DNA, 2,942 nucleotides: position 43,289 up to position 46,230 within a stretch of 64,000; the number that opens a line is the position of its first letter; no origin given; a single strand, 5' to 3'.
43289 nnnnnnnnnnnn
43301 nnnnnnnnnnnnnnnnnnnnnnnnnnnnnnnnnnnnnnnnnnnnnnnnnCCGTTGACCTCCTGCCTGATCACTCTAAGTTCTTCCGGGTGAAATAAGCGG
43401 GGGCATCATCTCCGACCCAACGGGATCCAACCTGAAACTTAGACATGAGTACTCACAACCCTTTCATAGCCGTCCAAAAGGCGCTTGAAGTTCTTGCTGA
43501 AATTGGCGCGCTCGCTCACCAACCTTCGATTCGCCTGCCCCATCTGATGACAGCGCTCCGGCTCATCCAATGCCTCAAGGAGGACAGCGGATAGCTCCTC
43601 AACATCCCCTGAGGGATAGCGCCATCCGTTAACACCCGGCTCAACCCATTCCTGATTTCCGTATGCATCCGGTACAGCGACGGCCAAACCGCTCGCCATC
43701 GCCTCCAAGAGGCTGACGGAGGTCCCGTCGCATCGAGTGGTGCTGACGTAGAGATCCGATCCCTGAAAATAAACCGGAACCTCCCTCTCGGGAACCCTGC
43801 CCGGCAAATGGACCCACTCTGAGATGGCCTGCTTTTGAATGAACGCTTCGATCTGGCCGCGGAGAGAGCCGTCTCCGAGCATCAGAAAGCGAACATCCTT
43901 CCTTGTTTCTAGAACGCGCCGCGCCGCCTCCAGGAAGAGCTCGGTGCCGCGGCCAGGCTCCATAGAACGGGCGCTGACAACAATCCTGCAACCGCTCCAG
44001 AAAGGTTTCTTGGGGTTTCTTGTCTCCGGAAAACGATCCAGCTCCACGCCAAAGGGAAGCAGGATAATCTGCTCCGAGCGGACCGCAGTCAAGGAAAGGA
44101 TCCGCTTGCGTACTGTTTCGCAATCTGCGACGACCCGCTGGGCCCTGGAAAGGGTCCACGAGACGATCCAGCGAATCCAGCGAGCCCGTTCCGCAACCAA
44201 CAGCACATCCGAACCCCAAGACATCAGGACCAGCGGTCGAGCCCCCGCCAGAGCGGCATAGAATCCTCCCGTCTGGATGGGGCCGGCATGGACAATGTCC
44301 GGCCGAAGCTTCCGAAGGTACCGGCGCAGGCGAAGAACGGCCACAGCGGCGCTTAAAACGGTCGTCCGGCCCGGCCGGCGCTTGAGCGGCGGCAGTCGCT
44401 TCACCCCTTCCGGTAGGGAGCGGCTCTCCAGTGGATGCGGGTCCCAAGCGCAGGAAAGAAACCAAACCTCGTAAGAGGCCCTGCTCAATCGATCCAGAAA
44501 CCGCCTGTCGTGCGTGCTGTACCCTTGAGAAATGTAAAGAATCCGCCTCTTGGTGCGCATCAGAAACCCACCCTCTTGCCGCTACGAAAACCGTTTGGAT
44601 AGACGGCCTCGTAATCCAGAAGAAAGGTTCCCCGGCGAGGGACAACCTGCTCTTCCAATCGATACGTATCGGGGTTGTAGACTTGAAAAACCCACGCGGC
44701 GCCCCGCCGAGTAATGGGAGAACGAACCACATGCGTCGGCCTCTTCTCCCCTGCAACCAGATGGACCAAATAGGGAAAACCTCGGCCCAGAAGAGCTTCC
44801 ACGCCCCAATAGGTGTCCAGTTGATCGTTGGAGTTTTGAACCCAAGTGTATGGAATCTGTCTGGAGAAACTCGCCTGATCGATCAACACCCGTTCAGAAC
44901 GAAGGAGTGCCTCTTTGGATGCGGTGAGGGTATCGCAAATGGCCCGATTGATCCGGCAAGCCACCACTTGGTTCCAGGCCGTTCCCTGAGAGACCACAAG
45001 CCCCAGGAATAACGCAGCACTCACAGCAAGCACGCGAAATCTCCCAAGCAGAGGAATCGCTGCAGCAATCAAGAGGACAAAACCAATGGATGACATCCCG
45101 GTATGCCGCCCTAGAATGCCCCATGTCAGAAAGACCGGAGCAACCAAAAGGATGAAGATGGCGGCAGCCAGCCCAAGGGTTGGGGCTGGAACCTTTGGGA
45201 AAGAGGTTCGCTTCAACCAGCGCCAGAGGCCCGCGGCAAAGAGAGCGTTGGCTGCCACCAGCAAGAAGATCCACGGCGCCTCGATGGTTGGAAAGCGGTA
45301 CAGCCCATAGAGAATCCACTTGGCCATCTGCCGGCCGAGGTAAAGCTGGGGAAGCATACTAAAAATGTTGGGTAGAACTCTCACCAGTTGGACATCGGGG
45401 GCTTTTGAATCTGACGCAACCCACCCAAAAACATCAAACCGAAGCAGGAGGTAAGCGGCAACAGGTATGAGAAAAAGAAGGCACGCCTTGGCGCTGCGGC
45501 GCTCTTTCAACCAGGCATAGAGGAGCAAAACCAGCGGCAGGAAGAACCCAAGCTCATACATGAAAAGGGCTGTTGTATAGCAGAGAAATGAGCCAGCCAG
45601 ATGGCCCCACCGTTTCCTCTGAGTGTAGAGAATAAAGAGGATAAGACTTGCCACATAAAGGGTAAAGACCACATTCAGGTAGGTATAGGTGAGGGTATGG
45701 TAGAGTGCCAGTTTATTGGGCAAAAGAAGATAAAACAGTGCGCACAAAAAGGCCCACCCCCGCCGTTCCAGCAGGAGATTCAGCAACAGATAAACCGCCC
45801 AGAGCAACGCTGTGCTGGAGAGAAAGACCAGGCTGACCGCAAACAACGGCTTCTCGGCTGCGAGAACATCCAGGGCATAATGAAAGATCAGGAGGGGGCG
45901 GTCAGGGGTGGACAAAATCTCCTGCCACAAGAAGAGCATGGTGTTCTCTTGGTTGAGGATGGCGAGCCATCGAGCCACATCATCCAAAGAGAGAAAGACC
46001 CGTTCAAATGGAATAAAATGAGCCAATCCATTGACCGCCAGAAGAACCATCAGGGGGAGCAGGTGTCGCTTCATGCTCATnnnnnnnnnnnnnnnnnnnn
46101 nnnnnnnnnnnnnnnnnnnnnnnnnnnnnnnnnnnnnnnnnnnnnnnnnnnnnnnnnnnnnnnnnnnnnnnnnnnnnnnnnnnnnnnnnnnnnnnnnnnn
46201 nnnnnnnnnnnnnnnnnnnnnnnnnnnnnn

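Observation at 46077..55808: Pseudaminic-acid-like core with substitutions: formyltransferase in place of PseH, CyTase-aminotransferase fusion beside a Gfo/Idh/MocA oxidoreductase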

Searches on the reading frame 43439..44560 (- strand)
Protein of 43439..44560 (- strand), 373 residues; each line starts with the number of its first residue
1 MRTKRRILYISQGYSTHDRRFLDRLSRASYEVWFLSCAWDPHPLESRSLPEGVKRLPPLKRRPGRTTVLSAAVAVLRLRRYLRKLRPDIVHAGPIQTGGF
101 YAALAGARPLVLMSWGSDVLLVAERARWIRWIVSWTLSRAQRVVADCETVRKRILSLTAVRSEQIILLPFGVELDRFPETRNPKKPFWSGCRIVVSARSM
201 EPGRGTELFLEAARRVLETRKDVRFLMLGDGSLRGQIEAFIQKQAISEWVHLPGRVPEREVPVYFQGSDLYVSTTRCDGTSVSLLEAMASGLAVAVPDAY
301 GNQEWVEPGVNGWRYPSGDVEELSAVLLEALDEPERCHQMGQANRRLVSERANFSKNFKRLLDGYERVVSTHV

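Call 3: search_protein_families(library=pfam, proteins=[window:43439-44560:-])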
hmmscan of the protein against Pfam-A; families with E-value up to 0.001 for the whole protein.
window:43439-44560:- (373 aa): 6 families
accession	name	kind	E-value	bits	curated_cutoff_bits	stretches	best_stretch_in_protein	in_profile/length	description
PF00534.26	Glycos_transf_1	-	8.3e-27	94.2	26.4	1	189-346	13-171/172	Glycosyl transferases group 1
PF13692.12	Glyco_trans_1_4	-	4.8e-23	82.4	27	1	194-332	4-141/142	Glycosyl transferases group 1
PF13439.12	Glyco_transf_4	-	1.9e-15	57.8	28.5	1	15-176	5-170/170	Glycosyltransferase Family 4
PF13579.12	Glyco_trans_4_4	-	1.3e-12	48.7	29.7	1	14-171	3-158/158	Glycosyl transferase 4-like domain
PF13477.12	Glyco_trans_4_2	-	3.1e-12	47.3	23.4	1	6-145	1-137/139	Glycosyl transferase 4-like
PF13524.12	Glyco_trans_1_2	-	3.6e-08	33.9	25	1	207-363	3-144/144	Glycosyl transferase-like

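Call 4: search_protein_families(library=ncbifam, proteins=[window:43439-44560:-])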
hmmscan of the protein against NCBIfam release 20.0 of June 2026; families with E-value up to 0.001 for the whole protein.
window:43439-44560:- (373 aa): 28 families (the best 25 are shown)
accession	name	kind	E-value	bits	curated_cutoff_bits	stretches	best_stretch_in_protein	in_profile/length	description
TIGR03088.1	stp2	hypoth_equivalog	3.7e-28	98.6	409.05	1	59-365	59-370/374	TIGR03088 family PEP-CTERM/XrtA system glycosyltransferase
TIGR04063.1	stp3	hypoth_equivalog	2.7e-26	92.4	442.05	1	126-369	144-396/397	TIGR04063 family PEP-CTERM/XrtA system glycosyltransferase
NF038229.1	Glyco4_Geo_Pelo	equivalog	4.5e-24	85.1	400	1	73-369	42-337/338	GPMC system family 4 glycosyltransferase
NF041876.1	EPS_EpsE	equivalog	7.7e-24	84.6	400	1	157-353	180-381/389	exopolysaccharide biosynthesis GT4 family glycosyltransferase EpsE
TIGR03999.1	thiol_BshA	equivalog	7.8e-18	64.5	273.7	1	113-369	119-374/375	N-acetyl-alpha-D-glucosaminyl L-malate synthase BshA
TIGR04005.1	wcaL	equivalog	4.4e-14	52.2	537.6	1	160-329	194-366/406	colanic acid biosynthesis glycosyltransferase WcaL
NF047684.1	TeichurnBiosyTuaC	equivalog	1.7e-12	47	550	1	83-369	105-390/391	teichuronic acid biosynthesis protein TuaC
NF038295.1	EPS_HpsP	equivalog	1e-11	44.5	550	1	166-368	179-387/388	hormogonium polysaccharide biosynthesis glycosyltransferase HpsP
NF011726.0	PRK15179.1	equivalog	1.4e-11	43.5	733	1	200-350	526-669/694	Vi polysaccharide biosynthesis protein TviE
TIGR02918.1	TIGR02918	equivalog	1.4e-10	40.5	574.6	1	212-318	340-444/500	accessory Sec system glycosyltransferase GtfA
NF049988.1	MGlcDAGSynMgs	equivalog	1.9e-10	40.6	400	1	218-349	240-369/398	alpha-monoglucosyldiacylglycerol synthase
NF047880.1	glyco_SdgA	exception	3.2e-10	39.2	800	1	200-342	324-465/488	serine-aspartate repeat adhesin O-glycosyltransferase SdgA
TIGR04047.1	MSMEG_0565_glyc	hypoth_equivalog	8.6e-10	38.2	259.85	1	164-349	160-356/373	MSMEG_0565 family glycosyltransferase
NF053787.1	GlcN_PG_synth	equivalog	9e-10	37.9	480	1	78-369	74-360/361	N-acetylglucosaminyl phosphatidylglycerol synthase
TIGR04348.1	TIGR04348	equivalog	6e-08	32.1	300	1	210-343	156-287/310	selenoneine biosynthesis selenosugar synthase SenB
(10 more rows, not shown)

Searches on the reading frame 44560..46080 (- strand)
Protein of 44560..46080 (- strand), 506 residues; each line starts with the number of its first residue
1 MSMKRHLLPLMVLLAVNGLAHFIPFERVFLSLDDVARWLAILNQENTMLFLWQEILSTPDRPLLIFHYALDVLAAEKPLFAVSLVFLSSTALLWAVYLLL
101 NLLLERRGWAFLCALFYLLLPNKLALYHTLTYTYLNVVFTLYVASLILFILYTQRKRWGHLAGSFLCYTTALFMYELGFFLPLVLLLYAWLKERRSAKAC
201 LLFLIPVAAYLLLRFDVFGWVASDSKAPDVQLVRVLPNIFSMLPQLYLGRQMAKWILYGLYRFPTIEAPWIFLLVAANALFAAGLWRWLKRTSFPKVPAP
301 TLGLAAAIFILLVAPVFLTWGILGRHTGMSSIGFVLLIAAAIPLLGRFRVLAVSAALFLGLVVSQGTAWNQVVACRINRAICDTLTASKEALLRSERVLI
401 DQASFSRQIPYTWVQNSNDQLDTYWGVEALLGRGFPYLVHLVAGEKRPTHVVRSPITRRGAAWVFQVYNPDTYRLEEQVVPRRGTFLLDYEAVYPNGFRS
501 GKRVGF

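Call 3: search_protein_families(library=pfam, proteins=[window:44560-46080:-])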
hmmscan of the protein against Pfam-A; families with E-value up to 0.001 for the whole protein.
window:44560-46080:- (506 aa): 0 families

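Call 4: search_protein_families(library=ncbifam, proteins=[window:44560-46080:-])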
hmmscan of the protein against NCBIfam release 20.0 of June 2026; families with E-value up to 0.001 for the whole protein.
window:44560-46080:- (506 aa): 0 families

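Call 56: search_protein_families(library=pfam, proteins=[window:44560-46080:-], max_evalue=0.01)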
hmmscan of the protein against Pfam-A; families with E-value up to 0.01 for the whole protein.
window:44560-46080:- (506 aa): 0 families
